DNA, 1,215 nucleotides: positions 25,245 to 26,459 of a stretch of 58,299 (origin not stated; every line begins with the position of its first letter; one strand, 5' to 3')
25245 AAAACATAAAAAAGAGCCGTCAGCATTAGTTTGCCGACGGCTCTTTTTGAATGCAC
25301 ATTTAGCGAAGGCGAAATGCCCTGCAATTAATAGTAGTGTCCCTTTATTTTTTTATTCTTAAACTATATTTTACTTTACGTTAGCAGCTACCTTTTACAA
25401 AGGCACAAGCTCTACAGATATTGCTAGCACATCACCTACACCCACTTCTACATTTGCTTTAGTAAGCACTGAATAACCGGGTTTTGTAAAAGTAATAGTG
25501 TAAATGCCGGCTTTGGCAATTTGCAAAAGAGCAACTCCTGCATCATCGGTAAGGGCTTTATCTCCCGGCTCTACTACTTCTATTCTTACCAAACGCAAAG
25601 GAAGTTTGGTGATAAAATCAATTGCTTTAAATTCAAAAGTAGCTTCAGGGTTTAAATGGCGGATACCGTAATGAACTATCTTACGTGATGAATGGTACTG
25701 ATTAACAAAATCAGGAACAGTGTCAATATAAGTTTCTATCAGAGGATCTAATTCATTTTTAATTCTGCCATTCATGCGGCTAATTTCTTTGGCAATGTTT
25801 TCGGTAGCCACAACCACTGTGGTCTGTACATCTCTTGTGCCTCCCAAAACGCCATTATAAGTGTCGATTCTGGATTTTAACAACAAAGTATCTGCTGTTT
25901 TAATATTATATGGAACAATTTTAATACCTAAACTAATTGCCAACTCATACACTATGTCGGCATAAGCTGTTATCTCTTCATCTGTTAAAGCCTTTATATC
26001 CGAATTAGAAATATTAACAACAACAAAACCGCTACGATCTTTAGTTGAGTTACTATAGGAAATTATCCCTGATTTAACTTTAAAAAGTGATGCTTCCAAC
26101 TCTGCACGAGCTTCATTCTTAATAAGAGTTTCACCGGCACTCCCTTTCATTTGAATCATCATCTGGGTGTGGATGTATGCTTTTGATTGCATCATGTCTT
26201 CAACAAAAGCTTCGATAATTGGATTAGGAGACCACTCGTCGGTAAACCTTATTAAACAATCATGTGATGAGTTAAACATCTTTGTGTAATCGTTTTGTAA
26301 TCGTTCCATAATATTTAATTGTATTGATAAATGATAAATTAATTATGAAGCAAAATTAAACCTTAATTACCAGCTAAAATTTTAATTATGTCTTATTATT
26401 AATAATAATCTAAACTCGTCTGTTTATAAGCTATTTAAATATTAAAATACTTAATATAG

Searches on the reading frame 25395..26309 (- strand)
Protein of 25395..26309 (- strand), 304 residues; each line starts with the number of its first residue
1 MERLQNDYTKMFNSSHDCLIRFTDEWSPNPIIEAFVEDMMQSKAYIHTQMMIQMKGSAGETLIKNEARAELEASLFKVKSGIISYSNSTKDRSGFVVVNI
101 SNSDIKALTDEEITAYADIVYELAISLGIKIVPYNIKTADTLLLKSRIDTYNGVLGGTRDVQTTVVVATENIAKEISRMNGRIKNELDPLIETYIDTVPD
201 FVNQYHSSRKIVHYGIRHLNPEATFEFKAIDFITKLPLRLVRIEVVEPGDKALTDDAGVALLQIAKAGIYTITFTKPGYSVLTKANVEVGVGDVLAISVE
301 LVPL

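Call 87: search_protein_families(library=pfam, proteins=[window:25395-26309:-], max_evalue=0.001)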
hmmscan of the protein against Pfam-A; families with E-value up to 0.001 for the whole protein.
window:25395-26309:- (304 aa): 1 family
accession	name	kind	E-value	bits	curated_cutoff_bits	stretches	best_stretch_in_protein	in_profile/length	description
PF13620.12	CarboxypepD_reg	-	0.00011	23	32.3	1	237-301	13-81/82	Carboxypeptidase regulatory-like domain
